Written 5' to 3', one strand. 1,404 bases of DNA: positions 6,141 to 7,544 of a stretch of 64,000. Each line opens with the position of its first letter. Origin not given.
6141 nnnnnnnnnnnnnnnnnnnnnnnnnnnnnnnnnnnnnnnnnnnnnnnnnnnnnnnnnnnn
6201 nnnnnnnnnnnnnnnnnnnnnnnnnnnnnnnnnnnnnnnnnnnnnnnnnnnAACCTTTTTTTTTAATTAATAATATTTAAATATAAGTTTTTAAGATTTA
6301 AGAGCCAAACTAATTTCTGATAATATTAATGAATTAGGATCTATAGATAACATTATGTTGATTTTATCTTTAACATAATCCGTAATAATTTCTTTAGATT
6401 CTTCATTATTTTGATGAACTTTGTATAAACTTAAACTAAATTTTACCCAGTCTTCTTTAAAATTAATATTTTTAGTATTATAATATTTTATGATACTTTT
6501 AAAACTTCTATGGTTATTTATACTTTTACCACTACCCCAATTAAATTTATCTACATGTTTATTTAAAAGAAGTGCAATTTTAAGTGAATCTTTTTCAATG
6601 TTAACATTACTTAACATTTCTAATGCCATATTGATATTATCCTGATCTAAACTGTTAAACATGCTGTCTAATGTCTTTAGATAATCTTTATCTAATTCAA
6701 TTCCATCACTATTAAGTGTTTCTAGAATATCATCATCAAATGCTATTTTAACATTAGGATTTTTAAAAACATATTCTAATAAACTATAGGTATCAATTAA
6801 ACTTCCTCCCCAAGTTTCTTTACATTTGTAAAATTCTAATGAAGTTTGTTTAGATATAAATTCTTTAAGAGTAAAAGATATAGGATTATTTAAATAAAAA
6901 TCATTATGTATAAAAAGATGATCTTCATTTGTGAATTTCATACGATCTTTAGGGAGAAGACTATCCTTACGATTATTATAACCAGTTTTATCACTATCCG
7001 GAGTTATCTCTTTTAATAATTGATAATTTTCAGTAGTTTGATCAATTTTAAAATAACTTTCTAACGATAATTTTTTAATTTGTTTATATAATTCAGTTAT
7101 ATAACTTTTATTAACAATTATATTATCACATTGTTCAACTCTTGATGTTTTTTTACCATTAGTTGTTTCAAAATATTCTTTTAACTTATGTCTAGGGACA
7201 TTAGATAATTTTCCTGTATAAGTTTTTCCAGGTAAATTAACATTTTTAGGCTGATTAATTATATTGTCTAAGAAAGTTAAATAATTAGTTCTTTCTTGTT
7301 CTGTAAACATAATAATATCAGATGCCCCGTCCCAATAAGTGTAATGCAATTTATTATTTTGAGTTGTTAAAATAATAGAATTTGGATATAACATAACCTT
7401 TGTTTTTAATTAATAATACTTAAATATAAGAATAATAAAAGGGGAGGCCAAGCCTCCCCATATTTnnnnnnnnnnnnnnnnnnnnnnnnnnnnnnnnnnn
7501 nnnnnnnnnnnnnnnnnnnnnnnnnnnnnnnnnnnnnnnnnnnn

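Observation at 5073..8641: MoxR AAA+ ATPase / VWA-metallopeptidase module with an embedded 367-aa unknown protein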

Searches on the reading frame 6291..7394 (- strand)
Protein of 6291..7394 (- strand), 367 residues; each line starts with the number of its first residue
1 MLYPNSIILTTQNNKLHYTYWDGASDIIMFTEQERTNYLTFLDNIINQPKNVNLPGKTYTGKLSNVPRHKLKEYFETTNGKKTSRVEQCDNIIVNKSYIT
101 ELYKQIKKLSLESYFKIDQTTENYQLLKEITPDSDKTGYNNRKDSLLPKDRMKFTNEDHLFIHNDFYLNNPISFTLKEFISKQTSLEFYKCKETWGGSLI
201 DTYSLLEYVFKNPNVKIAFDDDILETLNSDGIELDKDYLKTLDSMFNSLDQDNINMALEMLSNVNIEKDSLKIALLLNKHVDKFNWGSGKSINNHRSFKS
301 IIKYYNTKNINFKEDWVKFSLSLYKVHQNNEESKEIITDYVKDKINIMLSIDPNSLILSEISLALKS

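Call 3: search_protein_families(library=pfam, proteins=[window:6291-7394:-], max_evalue=0.01)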
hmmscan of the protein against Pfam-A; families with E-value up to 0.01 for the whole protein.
window:6291-7394:- (367 aa): 0 families

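Call 4: search_protein_families(library=phrogs, proteins=[window:6291-7394:-], max_evalue=0.001)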
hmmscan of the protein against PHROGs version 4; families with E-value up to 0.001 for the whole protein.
window:6291-7394:- (367 aa): 0 families

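Call 6: search_dna_similar(query=window:6291-7394:-, collection=phages, mode=protein, max_rows=30, max_evalue=0.001)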
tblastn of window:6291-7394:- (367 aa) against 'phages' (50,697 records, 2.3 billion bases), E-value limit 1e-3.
No match.

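Call 12: find_related_loci(query=window:6291-7394:-, collection=viral_contigs, flank=6000)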
Query window:6291-7394:- (367 aa) in viral_contigs; peptide patterns used: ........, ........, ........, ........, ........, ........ (x = any residue, [..] = any of these).
4 stretches matched a pattern; 3 encode a relative of the query (tblastn E <= 1e-3); 3 distinct loci.
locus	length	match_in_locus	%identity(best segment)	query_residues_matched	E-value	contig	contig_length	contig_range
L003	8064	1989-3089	90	1-367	0e+0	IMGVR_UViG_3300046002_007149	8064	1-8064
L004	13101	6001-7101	90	1-367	0e+0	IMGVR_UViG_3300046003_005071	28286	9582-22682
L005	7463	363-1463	89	1-367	0e+0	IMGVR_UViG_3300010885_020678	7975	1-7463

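Call 16: find_homologous_proteins(query=window:6291-7394:-, max_evalue=0.001)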
Query window:6291-7394:- (367 aa): 222 proteins with E <= 0.001 among 3325 candidates; the best 120 are listed.
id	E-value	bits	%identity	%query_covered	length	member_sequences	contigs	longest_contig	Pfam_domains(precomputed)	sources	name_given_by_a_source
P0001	3.9e-237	804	100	100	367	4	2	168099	-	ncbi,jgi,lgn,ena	jgi:hypothetical protein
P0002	1.5e-234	796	99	100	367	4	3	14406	-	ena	-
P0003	1.6e-216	736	91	100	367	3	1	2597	-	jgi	jgi:hypothetical protein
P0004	9.2e-213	724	89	100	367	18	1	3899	-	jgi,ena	-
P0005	3.0e-211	719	90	100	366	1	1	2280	-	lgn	-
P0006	3.5e-211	719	89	100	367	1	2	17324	-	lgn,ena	-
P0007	4.1e-194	663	82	100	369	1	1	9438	-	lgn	-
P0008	4.7e-190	649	81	100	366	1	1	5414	-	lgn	-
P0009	1.3e-185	635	81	100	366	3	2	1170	-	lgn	-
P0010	6.6e-71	257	42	97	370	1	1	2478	-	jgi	jgi:hypothetical protein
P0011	8.8e-70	254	42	97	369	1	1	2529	-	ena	-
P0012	1.8e-69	253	43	97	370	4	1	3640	-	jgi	jgi:hypothetical protein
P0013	1.4e-68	250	42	97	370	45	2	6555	-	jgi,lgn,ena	jgi:hypothetical protein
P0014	1.8e-68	249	45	93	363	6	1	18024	-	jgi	jgi:hypothetical protein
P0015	2.2e-68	249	44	92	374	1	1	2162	-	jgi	-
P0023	1.3e-66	243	43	93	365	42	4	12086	-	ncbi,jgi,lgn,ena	jgi:hypothetical protein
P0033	1.4e-65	240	43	97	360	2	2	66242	-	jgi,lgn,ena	jgi:hypothetical protein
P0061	2.1e-61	226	38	99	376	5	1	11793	-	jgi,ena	jgi:hypothetical protein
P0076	5.9e-59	218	40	94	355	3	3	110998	-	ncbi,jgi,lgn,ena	jgi:hypothetical protein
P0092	3.2e-53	199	37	93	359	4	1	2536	-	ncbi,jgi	jgi:hypothetical protein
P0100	2.7e-47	180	36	95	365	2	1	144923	-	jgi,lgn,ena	jgi:hypothetical protein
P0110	9.7e-45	171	35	92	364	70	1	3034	-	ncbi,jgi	jgi:hypothetical protein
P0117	2.6e-41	160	37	91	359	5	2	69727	-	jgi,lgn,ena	jgi:hypothetical protein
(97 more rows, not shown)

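Call 19: search_solved_structures(query=A1, max_evalue=10)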
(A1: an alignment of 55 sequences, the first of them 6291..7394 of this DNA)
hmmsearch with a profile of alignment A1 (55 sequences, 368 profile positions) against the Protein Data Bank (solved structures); distinct sequences matched with E-value up to 10: 0.

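Call 27: predict_structure(alignment_id=A1)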
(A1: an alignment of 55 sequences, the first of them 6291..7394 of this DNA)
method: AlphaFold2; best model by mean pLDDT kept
length: 367 residues; sequences in the alignment: 55
mean_pLDDT: 84.3   pTM: 0.72
mean pLDDT of the five models: 84.3, 83.4, 82.1, 82.0, 81.6
residues with pLDDT >= 90: 145; 70-90: 173; 50-70: 40; < 50: 9
segments of 3 or more residues with pLDDT < 50: 138-142, 145-148
pLDDT, mean of each block of 10 residues (from residue 1): 83 77 77 95 94 90 85 86 92 94 93 89 83 60 49 68 77 84 90 71 93 93 85 89 90 87 88 93 70 71 86 91 92 94 91 84 88
secondary structure, 60 per line:
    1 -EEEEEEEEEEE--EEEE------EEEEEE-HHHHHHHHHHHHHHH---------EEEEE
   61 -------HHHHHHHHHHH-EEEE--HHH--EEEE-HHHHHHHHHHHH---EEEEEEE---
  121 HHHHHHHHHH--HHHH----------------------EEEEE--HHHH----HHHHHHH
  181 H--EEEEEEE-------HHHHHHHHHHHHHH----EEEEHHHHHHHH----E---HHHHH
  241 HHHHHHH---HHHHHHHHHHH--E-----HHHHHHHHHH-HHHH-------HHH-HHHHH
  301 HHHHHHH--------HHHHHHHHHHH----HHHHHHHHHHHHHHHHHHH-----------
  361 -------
elements in order: E2-12 E15-18 E25-30 H32-46 E56-60 H68-78 E80-83 E91-94 H96-107 E111-117 H121-130 H133-136 E159-163 H166-169 H174-181 E184-190 H198-211 E216-219 H220-227 H236-247 H251-261 H270-279 H281-284 H296-307 H316-326 H331-349

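Call 32: find_encoding_contigs(protein=window:6291-7394:-, flank=3000, max_places=3)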
Protein window:6291-7394:- (367 aa): 4 contigs read that carry it; 2 places shown.
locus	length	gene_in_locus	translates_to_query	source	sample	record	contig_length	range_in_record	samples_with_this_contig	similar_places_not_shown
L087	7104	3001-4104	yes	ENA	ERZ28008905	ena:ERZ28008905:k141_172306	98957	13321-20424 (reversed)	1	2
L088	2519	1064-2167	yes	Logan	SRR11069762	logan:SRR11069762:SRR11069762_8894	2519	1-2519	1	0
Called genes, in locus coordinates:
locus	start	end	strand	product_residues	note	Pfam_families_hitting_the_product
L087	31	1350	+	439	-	PF07992:Pyr_redox_2 (faint)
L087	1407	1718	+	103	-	-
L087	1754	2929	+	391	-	-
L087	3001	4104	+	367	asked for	-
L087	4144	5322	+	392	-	PF13203:DUF2201_N, PF09967:DUF2201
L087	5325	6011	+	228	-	-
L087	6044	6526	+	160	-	PF21818:DUF6884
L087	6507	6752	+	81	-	-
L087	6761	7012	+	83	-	-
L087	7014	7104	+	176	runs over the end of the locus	PF13521:AAA_28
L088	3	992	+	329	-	?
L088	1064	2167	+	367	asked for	-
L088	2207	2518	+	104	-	?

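Call 40: search_protein_families(library=pfam, alignment_id=A1, max_evalue=5)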
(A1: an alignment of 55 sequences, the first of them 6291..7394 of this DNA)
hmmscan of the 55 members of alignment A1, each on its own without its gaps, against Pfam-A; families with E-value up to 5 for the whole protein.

A. member 1, window:6291-7394:- (367 aa): 2 families
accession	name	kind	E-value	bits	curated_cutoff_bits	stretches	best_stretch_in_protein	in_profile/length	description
PF22226.1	Mre11_C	-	0.059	14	27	1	319-342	18-41/44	Mre11 C-terminal Rad50-binding domain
PF18903.5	DUF5659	-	2.3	8.6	23.6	1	326-347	36-57/75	Domain of unknown function (DUF5659)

B. families by the number of members that match (of 55 scanned): 37 families (the first 25 are shown)
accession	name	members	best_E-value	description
PF22563.2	iREC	9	0.03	Inactive Receiver domain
PF22128.2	Alp7A_like_C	6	9.8e-05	Alp7A C-terminal domain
PF06253.16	MTTB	6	0.057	Trimethylamine methyltransferase (MTTB)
PF01541.30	GIY-YIG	5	0.0026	GIY-YIG catalytic domain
PF22025.1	ThiI_fer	4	0.0056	ThiI ferredoxin-like domain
PF11815.13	DUF3336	3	0.049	Domain of unknown function (DUF3336)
PF22226.1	Mre11_C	2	0.016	Mre11 C-terminal Rad50-binding domain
PF24309.1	IMEF_Flp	2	0.023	IMEF cargo Flp protein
PF16217.10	M64_N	2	0.031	Peptidase M64 N-terminus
PF20543.3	CowN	2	0.11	N2-fixation sustaining protein CowN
PF06006.17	DUF905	2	0.16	Bacterial protein of unknown function (DUF905)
PF01630.24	Glyco_hydro_56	1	0.0039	Hyaluronidase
PF22729.1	NCH3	1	0.011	NACHT C-terminal Helical domain 3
PF14270.11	DUF4358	1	0.024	Domain of unknown function (DUF4358)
PF23219.2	LAMB1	1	0.026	LAMB1-4 helical domain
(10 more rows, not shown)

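Call 54: search_protein_representatives(alignment_id=A1)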
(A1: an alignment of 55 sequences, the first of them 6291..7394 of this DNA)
Query: 55 sequences, 368 profile positions. Proteins with E-value up to 0.001 (for the whole library): 618; up to 1e-10: 184; up to 1e-30: 60. The best 150 are listed.
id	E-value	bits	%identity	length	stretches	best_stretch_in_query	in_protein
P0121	4.0e-137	473.6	-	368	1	1-367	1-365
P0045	1.3e-132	458.7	-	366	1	1-367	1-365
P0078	4.5e-125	433.9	-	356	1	4-364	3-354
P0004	3.6e-123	427.7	-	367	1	10-367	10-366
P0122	1.5e-121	422.4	-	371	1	1-366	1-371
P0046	3.1e-119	414.7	-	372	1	15-366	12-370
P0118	1.9e-117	408.8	-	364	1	4-367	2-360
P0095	2.3e-109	382.2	-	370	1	1-367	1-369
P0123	7.6e-105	367.4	-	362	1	5-367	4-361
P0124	3.2e-104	365.3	-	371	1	17-367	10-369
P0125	7.9e-104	364.0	-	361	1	28-366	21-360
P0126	2.6e-102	359.0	-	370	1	26-365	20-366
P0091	2.7e-97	342.5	-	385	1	1-367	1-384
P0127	4.3e-97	341.9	-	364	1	3-367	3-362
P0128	4.1e-96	338.6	-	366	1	9-366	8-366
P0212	1.8e-18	83.1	-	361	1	42-350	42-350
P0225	9.6e-16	74.2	-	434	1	38-304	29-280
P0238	4.2e-14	68.8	-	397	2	57-303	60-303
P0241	9.2e-14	67.7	-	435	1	56-338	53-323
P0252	1.2e-12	64.0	-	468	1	38-345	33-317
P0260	3.0e-12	62.7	-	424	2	7-362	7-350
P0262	5.5e-12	61.8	-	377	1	32-306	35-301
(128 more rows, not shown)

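Call 55: find_encoding_contigs(protein=P0252, flank=5000, max_places=2)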
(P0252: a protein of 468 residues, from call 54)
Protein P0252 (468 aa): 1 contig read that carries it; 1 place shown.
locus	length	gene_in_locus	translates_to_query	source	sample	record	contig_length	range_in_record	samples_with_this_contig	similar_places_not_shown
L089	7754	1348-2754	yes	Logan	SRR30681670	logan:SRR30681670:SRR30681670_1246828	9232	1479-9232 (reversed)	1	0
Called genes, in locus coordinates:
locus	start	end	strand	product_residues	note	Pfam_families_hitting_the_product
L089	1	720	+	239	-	?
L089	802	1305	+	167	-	PF02945:Endonuclease_7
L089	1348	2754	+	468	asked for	-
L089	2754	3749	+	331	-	PF12705:PDDEXK_1 (weak), PF12684:DUF3799 (faint)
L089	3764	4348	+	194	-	-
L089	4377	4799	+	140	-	-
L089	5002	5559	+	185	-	PF02945:Endonuclease_7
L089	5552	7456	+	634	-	-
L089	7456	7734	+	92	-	-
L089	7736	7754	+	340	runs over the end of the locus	-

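Call 56: find_encoding_contigs(protein=P0225, flank=5000, max_places=2)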
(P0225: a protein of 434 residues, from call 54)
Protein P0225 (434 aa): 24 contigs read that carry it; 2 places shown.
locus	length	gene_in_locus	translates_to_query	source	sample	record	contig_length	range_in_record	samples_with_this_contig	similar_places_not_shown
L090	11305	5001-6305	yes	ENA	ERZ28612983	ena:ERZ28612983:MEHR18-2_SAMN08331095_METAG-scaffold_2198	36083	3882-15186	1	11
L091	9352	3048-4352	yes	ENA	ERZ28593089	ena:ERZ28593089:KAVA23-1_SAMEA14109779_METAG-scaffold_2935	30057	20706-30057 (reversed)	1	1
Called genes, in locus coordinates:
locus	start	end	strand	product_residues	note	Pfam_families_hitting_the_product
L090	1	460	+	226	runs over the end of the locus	-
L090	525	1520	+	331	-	-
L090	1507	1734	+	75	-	-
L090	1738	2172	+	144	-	PF19835:SegE_GIY-YIG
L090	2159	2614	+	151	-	-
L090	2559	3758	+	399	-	PF13203:DUF2201_N, PF18894:PhageMetallopep (faint), PF09967:DUF2201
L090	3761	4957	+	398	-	-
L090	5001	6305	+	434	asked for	-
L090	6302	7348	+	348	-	PF12684:DUF3799 (weak)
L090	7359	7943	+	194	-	-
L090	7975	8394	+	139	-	-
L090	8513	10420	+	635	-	-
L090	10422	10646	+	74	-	-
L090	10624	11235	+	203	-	-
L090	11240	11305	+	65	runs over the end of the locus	-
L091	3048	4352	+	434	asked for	-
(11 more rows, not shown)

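Call 57: find_encoding_contigs(protein=P0212, flank=5000, max_places=2)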
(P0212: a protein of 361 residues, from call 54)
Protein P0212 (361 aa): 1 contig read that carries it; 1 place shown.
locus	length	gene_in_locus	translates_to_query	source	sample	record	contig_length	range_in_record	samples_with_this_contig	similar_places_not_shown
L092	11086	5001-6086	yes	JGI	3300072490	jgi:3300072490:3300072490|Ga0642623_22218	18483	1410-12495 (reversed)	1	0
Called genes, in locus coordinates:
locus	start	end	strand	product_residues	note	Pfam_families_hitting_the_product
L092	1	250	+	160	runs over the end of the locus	PF04308:RNaseH_like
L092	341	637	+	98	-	-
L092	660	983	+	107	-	-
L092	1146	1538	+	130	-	-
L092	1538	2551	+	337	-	-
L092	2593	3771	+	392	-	PF13203:DUF2201_N, PF09967:DUF2201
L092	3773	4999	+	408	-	-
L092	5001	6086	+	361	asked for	-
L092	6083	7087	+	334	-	PF00303:Thymidylat_synt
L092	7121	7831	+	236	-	PF00149:Metallophos, PF12850:Metallophos_2 (faint)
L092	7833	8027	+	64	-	-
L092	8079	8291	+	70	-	-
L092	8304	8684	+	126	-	-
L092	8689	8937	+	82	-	-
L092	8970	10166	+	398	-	-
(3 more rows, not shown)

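Call 70: search_protein_families(library=ncbifam, proteins=[window:6291-7394:-], max_evalue=0.01)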
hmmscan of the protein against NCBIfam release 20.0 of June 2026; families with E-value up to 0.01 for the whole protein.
window:6291-7394:- (367 aa): 0 families

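Call 80: fold_search(model_id=the predicted structure, library=viral)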
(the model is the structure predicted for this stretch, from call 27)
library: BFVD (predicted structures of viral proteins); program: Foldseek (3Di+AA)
matches with E <= 10: 194; with E <= 0.001: 4
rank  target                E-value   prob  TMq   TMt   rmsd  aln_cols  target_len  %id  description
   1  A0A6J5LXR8            2.5e-26  1.00  0.61  0.62   7.4       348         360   34  Uncharacterized protein [uncultured Caudovirales phage]
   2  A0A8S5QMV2            8.5e-09  1.00  0.47  0.44  10.1       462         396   14  Uncharacterized protein [CrAss-like virus sp. ctYsL76]
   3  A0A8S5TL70            4.3e-08  1.00  0.41  0.40   8.8       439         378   11  Uncharacterized protein [Podoviridae sp. ctz6O13]
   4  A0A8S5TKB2            2.3e-05  1.00  0.34  0.34   9.7       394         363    9  Uncharacterized protein [Podoviridae sp. ctz6O13]
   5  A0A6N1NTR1            2.4e-01  0.06  0.14  0.09  24.0       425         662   11  Uncharacterized protein [Tupanvirus soda lake]
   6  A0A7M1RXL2            4.3e-01  0.04  0.12  0.13  23.6       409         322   10  Putative ATPase [uncultured phage cr118_1]
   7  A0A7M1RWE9            4.3e-01  0.04  0.12  0.11  19.5       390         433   11  AAA+ ATPase domain-containing protein [uncultured phage cr10_1]
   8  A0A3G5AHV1            6.3e-01  0.06  0.12  0.14  15.2       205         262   17  Uncharacterized protein (Fragment) [Satyrvirus sp.]
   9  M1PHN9                8.3e-01  0.02  0.12  0.13  28.0       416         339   11  ATPase family protein [Moumouvirus goulette]
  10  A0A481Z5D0            8.7e-01  0.18  0.17  0.17  17.2       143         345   12  Uncharacterized protein [Pithovirus LCPAC101]
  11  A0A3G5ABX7            9.7e-01  0.14  0.15  0.29   9.0       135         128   10  Uncharacterized protein (Fragment) [Hyperionvirus sp.]
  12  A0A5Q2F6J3            1.0e+00  0.23  0.09  0.19   9.4        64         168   19  BRCT domain-containing protein [Serratia phage JS26]
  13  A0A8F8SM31            1.0e+00  0.03  0.06  0.05  20.0       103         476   14  (no name in the UniProt tables at hand)
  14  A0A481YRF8            1.0e+00  0.02  0.08  0.07  26.6       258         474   12  DNA helicase [Iridovirus LCIVAC01]
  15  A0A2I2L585            1.1e+00  0.05  0.12  0.10  18.0       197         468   15  F-box domain-containing protein [Orpheovirus IHUMI-LCC2]
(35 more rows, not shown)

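Call 81: find_encoding_contigs(protein=P0241, flank=5000, max_places=1)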
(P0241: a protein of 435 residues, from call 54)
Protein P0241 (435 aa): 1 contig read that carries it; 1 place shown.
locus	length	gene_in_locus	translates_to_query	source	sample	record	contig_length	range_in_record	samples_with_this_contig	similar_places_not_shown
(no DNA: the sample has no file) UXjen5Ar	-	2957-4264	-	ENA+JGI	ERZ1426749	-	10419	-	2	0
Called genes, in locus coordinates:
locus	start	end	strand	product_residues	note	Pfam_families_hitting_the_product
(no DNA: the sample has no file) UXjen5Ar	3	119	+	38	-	?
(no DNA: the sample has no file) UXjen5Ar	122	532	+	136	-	-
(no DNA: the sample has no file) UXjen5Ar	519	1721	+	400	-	PF13203:DUF2201_N, PF18894:PhageMetallopep (weak), PF09967:DUF2201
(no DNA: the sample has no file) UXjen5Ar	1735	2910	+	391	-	-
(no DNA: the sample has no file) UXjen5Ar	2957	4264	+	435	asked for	-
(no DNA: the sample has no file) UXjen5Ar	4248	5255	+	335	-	PF12684:DUF3799 (faint), PF12705:PDDEXK_1 (faint)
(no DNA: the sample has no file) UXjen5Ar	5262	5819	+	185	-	-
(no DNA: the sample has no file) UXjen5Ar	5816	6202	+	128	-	-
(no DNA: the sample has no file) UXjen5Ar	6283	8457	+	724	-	-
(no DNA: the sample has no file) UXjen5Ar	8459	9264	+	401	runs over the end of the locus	PF06067:DUF932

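Call 82: find_encoding_contigs(protein=P0260, flank=5000, max_places=1)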
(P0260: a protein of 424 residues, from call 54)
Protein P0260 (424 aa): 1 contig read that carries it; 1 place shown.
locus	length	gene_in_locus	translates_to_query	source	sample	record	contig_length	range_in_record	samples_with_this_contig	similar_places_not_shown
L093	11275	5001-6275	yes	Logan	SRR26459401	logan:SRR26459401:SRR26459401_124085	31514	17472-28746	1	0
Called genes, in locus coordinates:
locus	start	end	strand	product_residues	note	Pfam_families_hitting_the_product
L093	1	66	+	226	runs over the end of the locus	-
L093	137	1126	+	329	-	PF13155:Toprim_2 (weak)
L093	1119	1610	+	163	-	-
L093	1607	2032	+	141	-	-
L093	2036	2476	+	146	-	-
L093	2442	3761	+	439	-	PF13203:DUF2201_N, PF09967:DUF2201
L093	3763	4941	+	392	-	-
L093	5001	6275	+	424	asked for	-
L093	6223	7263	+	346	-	PF12705:PDDEXK_1 (weak)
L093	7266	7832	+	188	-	-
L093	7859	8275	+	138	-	-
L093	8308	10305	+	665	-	-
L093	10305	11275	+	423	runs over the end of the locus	-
